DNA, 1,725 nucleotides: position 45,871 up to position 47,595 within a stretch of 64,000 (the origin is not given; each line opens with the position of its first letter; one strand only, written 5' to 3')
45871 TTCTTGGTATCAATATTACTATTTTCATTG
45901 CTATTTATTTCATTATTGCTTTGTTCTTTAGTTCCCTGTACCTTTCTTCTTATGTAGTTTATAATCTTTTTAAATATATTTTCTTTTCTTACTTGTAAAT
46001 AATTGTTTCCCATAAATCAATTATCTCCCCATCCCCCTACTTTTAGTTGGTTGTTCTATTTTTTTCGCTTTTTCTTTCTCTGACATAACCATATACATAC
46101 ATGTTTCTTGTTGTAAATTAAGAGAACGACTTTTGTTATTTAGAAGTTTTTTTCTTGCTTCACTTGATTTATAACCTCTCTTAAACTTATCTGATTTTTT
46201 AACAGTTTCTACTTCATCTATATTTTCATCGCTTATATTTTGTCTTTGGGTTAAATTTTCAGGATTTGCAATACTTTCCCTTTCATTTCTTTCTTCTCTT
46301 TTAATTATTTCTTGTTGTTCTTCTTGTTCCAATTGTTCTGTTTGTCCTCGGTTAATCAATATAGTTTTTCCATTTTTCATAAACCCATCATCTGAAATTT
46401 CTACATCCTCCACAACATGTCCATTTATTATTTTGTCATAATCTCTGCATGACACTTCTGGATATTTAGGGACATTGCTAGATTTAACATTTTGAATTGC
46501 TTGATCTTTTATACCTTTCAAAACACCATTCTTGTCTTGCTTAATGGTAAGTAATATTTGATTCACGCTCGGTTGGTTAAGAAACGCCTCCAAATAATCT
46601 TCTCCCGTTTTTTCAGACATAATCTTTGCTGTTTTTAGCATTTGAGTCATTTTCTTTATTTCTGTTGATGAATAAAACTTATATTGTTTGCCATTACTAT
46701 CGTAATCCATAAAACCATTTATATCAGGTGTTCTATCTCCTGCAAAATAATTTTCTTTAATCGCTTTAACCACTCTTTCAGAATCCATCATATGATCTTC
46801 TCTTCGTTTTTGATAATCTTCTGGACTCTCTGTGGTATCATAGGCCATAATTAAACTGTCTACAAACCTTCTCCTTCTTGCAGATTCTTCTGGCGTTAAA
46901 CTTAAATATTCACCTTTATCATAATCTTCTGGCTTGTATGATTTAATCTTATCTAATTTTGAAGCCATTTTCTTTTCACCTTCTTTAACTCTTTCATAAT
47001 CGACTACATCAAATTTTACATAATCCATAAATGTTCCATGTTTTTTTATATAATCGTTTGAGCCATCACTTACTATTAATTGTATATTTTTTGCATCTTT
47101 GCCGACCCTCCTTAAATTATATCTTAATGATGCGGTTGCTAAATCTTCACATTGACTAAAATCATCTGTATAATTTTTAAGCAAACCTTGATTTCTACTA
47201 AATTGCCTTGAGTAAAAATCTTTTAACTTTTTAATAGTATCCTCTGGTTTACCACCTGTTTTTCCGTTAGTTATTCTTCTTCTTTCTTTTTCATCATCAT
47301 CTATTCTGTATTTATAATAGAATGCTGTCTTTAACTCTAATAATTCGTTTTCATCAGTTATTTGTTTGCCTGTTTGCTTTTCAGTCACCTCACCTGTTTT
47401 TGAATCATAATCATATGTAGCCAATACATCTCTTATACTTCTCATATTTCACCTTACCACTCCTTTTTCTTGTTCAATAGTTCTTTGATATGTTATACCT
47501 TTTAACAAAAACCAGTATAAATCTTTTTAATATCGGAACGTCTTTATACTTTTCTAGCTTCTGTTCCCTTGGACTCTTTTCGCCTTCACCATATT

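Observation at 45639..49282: Uncharacterised five-ORF operon (ART-like, micro-ORF, LF-like HExxH, 474-aa and 124-aa unknowns) divergent from an XRE regulator: candidate novel toxin/defence-type system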

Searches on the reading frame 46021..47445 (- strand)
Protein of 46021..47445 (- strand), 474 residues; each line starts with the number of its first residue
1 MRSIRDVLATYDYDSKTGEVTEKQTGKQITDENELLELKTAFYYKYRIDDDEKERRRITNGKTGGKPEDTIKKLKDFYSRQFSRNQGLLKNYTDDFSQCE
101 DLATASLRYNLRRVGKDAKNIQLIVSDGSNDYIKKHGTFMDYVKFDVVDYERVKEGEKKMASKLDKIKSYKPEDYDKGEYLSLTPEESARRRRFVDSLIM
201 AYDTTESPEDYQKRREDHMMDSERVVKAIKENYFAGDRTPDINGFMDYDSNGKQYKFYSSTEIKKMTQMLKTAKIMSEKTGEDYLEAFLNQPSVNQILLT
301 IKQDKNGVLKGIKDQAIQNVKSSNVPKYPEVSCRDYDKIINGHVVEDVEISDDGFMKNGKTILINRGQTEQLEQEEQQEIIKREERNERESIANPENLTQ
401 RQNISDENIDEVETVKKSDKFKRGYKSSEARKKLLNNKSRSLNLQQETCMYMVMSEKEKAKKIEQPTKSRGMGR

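Call 3: search_protein_families(library=pfam, proteins=[window:46021-47445:-], max_evalue=1)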
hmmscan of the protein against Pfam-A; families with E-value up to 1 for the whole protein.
window:46021-47445:- (474 aa): 2 families
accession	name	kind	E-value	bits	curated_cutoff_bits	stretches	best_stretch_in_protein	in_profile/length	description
PF17830.6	STI1-HOP_DP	-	0.024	15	29.1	1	286-320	15-49/55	STI1/HOP, DP domain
PF06769.20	YoeB_toxin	-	0.36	11.3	27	0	63-95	37-69/80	YoeB-like toxin of bacterial type II toxin-antitoxin system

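Call 4: search_protein_families(library=ncbifam, proteins=[window:46021-47445:-], max_evalue=1)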
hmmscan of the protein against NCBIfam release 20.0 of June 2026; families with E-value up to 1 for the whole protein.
window:46021-47445:- (474 aa): 0 families

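Call 5: search_protein_families(library=padloc, proteins=[window:46021-47445:-], max_evalue=1)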
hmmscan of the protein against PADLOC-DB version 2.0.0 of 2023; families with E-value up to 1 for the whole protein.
window:46021-47445:- (474 aa): 0 families

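Call 6: search_protein_families(library=phrogs, proteins=[window:46021-47445:-], max_evalue=1)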
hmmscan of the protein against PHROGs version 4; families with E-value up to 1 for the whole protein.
window:46021-47445:- (474 aa): 0 families

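Call 9: find_homologous_proteins(query=window:46021-47445:-, max_evalue=0.01)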
Query window:46021-47445:- (474 aa): 3 proteins with E <= 0.01 among 8000 candidates.
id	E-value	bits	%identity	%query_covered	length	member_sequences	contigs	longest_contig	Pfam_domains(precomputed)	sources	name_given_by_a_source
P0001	0.0e+0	1027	100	100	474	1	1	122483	-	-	-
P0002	7.3e-91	323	44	81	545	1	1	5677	-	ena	-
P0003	6.6e-71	258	60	42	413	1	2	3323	-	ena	-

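Call 12: find_encoding_contigs(protein=P0002, flank=10000, max_places=4)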
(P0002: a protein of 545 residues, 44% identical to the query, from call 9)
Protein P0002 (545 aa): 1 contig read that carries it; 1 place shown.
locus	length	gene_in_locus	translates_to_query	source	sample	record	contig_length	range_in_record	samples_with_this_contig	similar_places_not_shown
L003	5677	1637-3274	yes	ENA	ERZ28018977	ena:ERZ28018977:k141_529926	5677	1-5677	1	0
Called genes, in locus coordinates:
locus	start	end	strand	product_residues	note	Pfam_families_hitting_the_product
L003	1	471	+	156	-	?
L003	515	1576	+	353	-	-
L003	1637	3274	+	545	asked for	-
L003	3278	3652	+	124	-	-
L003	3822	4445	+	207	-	PF03118:RNA_pol_A_CTD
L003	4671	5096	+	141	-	PF08281:Sigma70_r4_2 (weak), PF04545:Sigma70_r4 (weak)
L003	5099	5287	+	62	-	-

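Call 17: find_homologous_proteins(query=L003:515-1576:+, max_evalue=0.01)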
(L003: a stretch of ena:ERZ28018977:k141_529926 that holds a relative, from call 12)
Query L003:515-1576:+ (353 aa): 17 proteins with E <= 0.01 among 2190 candidates.
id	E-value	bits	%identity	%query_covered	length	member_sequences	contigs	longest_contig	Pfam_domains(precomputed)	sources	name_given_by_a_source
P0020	2.1e-232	788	100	100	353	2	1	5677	-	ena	-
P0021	1.3e-51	194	36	86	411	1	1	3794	-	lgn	-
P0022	2.3e-24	105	37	60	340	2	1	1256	-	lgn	-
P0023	3.2e-24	104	35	63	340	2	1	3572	-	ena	-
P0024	5.4e-24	103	34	63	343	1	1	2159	-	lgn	-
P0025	1.6e-23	102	33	60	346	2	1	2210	-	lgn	-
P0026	2.5e-23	101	34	59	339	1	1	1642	-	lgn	-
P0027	2.8e-22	98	30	63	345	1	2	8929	-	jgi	-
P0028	1.2e-20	92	30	63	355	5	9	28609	-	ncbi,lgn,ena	-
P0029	2.4e-20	91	32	65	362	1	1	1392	-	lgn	-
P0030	5.0e-20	90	29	65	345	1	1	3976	-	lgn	-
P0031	1.8e-19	89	32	65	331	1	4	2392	-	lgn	-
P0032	3.7e-18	84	32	59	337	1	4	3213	-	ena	-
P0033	1.3e-16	79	32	65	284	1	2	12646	-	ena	-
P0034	2.4e-16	78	30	59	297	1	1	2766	PF07883.18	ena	-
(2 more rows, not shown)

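Call 21: search_protein_families(library=pfam, alignment_id=A2, max_evalue=1)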
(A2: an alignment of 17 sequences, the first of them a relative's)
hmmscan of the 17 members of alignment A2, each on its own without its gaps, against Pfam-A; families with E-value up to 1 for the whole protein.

A. member 1, P0020 (353 aa): 3 families
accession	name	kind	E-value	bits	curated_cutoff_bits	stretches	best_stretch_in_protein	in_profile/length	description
PF22709.1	Mu_Gam-Sipho_Gp157-TOTE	-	0.0064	16.8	27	1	288-315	31-57/63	Mu Gam/Sipho_Gp157-like domain of the TOTE conflict systems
PF13201.12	PCMD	-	0.011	15.9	28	1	35-92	82-129/234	Putative carbohydrate metabolism domain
PF12010.13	DUF3502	-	0.18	12.7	24.4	1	14-55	7-48/69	Domain of unknown function (DUF3502)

B. families by the number of members that match (of 17 scanned): 35 families (the first 25 are shown)
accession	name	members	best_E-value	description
PF08475.15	Baculo_VP91_N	2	0.027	Viral capsid protein 91 N-terminal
PF21982.2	RecX_HTH1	2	0.12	RecX, first three-helix domain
PF15749.10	MRNIP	2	0.24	MRN-interacting protein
PF07883.17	Cupin_2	1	7.6e-10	Cupin domain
PF02311.25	AraC_binding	1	0.00015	AraC-like ligand binding domain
PF07261.16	DnaB_2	1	0.00097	Replication initiation and membrane attachment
PF16752.10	TBCC_N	1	0.0018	Tubulin-specific chaperone C N-terminal domain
PF11396.14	PepSY_like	1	0.0031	Putative beta-lactamase-inhibitor-like, PepSY-like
PF05708.18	Peptidase_C92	1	0.0043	Permuted papain-like amidase enzyme, YaeF/YiiX, C92 family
PF22709.1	Mu_Gam-Sipho_Gp157-TOTE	1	0.0064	Mu Gam/Sipho_Gp157-like domain of the TOTE conflict systems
PF13201.12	PCMD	1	0.011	Putative carbohydrate metabolism domain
PF16034.10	JAKMIP_CC3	1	0.012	JAKMIP CC3 domain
PF14005.11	YpjP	1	0.015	YpjP-like protein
PF22530.2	Terminase-T7_RNaseH-like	1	0.015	Terminase Bacteriophage T7, Ribonuclease H-like domain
PF21621.3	MPI_cupin_dom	1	0.015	Mannose-6-phosphate isomerase, cupin domain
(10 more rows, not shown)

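Call 22: search_solved_structures(query=A2, max_evalue=10, show_alignments=3)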
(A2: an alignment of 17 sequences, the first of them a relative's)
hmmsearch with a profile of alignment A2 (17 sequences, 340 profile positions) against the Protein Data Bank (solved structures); distinct sequences matched with E-value up to 10: 4.
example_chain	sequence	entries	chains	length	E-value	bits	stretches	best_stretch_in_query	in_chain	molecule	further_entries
5nbn_G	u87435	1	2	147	0.04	16.2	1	235-339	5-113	Putative DNA helicase INO80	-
8fyc_K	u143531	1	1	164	0.26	13.5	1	216-271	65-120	DEDDh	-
8fy9_A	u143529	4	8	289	0.59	12.4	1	216-270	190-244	Cas2-DEDDh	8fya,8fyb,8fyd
4r3q_A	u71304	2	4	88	0.69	12.1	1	241-307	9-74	Synaptonemal complex central element protein 3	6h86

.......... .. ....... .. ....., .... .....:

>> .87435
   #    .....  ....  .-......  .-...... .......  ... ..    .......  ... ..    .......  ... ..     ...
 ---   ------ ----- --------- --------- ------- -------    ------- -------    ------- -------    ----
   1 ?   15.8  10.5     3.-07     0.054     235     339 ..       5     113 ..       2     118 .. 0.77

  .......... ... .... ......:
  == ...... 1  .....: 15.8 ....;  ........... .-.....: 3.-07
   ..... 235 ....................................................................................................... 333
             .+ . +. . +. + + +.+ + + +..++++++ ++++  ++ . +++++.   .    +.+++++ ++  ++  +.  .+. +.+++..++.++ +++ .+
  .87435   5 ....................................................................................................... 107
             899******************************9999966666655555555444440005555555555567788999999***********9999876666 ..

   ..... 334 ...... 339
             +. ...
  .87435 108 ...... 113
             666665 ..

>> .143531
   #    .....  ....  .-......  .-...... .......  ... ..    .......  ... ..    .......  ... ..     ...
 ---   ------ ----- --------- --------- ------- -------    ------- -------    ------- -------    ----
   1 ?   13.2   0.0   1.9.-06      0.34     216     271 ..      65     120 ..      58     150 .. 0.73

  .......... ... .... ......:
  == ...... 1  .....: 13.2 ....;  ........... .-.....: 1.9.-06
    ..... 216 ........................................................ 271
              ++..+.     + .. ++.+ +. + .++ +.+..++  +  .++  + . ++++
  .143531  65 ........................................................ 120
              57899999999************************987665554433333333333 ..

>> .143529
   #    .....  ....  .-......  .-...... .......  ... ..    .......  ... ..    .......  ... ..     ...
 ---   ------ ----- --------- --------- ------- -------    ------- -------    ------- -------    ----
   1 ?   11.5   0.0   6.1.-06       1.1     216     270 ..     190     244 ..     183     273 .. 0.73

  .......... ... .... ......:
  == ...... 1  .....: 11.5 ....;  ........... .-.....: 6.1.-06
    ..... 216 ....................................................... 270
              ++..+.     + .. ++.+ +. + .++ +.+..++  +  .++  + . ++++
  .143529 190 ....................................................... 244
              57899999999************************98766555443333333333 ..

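Call 26: find_encoding_contigs(protein=P0028, flank=10000, max_places=5)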
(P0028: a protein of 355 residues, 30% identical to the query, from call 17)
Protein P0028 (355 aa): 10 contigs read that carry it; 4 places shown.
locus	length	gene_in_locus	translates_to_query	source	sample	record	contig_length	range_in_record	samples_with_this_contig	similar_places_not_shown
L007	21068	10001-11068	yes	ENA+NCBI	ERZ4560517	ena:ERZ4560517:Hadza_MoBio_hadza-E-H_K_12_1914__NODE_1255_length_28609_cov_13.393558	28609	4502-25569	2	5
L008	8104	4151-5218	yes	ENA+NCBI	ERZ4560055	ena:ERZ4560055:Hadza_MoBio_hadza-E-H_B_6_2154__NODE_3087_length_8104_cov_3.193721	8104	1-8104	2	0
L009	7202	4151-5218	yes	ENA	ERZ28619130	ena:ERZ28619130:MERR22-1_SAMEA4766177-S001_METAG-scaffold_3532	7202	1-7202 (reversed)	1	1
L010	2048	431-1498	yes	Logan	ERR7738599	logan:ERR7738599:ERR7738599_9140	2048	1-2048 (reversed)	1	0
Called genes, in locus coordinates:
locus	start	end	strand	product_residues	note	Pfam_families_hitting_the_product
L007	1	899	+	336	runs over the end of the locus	PF13379:NMT1_2, PF09084:NMT1, PF12974:Phosphonate-bd (weak)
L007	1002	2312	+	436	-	PF01409:tRNA-synt_2d (weak), PF13393:tRNA-synt_His, PF00587:tRNA-synt_2b, PF03129:HGTP_anticodon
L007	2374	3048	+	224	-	PF03006:HlyIII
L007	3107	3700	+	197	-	PF02441:Flavoprotein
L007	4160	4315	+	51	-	-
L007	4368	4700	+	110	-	PF00239:Resolvase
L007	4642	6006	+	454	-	PF07508:Recombinase, PF13408:Zn_ribbon_recom (weak)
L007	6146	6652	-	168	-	PF14317:YcxB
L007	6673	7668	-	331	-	PF02899:Phage_int_SAM_1 (faint), PF13495:Phage_int_SAM_4 (faint), PF00589:Phage_integrase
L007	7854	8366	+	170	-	PF00248:Aldo_ket_red, PF12838:Fer4_7 (faint), PF14697:Fer4_21 (faint), PF13237:Fer4_10 (weak), PF13183:Fer4_8 (weak), PF13187:Fer4_9, PF13534:Fer4_17, PF13746:Fer4_18 (weak), +3 more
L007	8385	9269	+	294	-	PF04015:DUF362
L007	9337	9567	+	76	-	PF01969:Ni_insertion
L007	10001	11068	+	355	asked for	-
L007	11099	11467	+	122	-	-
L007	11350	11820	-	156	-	-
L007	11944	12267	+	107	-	PF07883:Cupin_2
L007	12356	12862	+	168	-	PF01035:DNA_binding_1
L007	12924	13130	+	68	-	PF00403:HMA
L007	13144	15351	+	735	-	PF00403:HMA, PF00122:E1-E2_ATPase, PF00702:Hydrolase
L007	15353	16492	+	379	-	PF03352:Adenine_glyco, PF01300:Sua5_yciO_yrdC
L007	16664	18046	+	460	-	PF03734:YkuD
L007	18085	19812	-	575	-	-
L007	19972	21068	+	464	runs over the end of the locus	-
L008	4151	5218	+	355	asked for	-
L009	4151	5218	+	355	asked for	-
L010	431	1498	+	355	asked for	-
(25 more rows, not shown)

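Call 28: find_encoding_contigs(protein=P0021, flank=10000, max_places=3)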
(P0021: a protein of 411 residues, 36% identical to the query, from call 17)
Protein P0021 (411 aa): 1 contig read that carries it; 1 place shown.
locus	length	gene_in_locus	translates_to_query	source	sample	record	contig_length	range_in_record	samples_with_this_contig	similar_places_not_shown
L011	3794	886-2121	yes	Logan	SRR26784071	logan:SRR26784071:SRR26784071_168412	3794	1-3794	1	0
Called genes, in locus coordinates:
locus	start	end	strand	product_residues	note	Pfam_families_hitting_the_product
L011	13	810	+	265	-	-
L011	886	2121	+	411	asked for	-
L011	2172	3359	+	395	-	-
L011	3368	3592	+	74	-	-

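Call 29: find_encoding_contigs(protein=P0033, flank=10000, max_places=3)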
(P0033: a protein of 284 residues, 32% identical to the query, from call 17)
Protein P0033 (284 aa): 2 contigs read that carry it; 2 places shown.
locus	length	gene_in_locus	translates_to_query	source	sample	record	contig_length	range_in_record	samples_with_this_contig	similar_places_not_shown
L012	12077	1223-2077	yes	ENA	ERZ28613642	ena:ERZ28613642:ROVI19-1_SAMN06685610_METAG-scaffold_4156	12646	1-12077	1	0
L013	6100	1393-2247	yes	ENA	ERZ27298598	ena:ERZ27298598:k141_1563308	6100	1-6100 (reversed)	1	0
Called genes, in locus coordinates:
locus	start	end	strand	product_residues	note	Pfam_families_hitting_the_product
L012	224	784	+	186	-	PF00160:Pro_isomerase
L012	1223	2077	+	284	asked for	-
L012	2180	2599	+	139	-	PF04956:TrbC, PF18895:T4SS_pilin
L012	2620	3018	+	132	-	-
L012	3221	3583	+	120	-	PF04956:TrbC, PF18895:T4SS_pilin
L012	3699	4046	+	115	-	-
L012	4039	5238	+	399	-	-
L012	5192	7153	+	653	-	PF01935:DUF87, PF19044:P-loop_TraG, PF12846:AAA_10 (faint)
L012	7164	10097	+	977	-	-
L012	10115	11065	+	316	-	-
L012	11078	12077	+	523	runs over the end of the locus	?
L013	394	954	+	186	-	PF00160:Pro_isomerase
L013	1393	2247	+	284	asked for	-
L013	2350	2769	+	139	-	PF04956:TrbC, PF18895:T4SS_pilin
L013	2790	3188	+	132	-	-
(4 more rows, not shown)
